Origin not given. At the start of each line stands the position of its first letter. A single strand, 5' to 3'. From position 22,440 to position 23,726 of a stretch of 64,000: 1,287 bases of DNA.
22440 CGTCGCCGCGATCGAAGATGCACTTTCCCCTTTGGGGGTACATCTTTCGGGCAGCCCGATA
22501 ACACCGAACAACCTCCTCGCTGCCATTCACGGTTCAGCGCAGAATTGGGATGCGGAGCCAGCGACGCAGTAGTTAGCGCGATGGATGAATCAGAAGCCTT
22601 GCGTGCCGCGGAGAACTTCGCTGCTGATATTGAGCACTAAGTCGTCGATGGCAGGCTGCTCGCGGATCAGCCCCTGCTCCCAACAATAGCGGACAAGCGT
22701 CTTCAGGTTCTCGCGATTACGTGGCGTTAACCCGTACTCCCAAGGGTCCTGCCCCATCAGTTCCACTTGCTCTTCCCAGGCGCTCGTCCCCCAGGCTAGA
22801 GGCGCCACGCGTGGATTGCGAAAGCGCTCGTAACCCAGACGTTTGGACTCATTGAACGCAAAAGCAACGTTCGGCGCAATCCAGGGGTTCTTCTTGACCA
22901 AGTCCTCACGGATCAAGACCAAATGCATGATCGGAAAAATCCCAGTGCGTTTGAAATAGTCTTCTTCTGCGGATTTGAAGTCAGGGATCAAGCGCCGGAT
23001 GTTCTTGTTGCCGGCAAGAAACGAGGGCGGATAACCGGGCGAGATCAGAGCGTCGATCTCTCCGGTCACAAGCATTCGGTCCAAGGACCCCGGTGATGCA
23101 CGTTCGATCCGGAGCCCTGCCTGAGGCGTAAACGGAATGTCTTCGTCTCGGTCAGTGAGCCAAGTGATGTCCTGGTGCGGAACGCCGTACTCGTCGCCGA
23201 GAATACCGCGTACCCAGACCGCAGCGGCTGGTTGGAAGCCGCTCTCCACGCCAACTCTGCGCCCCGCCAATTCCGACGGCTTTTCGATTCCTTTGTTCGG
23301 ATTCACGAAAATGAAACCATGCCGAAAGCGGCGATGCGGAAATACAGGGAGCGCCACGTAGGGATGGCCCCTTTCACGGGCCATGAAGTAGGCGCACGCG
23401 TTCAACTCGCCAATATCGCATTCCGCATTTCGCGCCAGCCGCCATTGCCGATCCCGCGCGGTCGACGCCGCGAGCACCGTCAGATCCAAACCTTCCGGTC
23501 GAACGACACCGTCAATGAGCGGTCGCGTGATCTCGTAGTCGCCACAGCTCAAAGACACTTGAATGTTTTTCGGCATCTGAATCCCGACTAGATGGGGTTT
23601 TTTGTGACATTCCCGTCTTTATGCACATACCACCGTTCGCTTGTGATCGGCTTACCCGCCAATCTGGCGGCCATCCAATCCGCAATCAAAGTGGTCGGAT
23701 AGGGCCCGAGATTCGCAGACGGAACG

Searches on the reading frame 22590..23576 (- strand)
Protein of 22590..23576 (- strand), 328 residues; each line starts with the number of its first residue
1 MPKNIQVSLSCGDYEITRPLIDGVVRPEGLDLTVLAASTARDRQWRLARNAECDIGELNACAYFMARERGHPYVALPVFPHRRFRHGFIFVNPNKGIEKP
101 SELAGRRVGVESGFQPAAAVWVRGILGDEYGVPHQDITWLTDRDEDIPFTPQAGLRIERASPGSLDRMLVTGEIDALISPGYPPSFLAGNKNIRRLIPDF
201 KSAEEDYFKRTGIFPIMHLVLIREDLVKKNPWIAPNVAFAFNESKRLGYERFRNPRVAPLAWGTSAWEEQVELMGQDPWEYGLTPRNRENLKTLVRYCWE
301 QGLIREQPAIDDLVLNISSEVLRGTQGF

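Call 8: search_protein_families(library=pfam, proteins=[window:22590-23576:-], max_evalue=0.00001)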
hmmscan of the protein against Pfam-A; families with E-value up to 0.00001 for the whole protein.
window:22590-23576:- (328 aa): 0 families

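Call 30: search_protein_families(library=pfam, proteins=[window:22590-23576:-], max_evalue=0.05)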
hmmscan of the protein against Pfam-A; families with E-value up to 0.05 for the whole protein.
window:22590-23576:- (328 aa): 2 families
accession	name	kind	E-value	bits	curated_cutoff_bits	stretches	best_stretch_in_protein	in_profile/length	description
PF12974.12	Phosphonate-bd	-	0.00018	21.4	27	1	47-136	45-135/242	ABC transporter, phosphonate, periplasmic substrate-binding protein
PF09084.16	NMT1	-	0.0072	16.7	20.5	1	28-112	19-100/216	NMT1/THI5 like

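Call 42: search_protein_families(library=ncbifam, proteins=[window:22590-23576:-], max_evalue=0.001)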
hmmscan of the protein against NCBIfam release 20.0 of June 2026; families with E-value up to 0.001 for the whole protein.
window:22590-23576:- (328 aa): 0 families
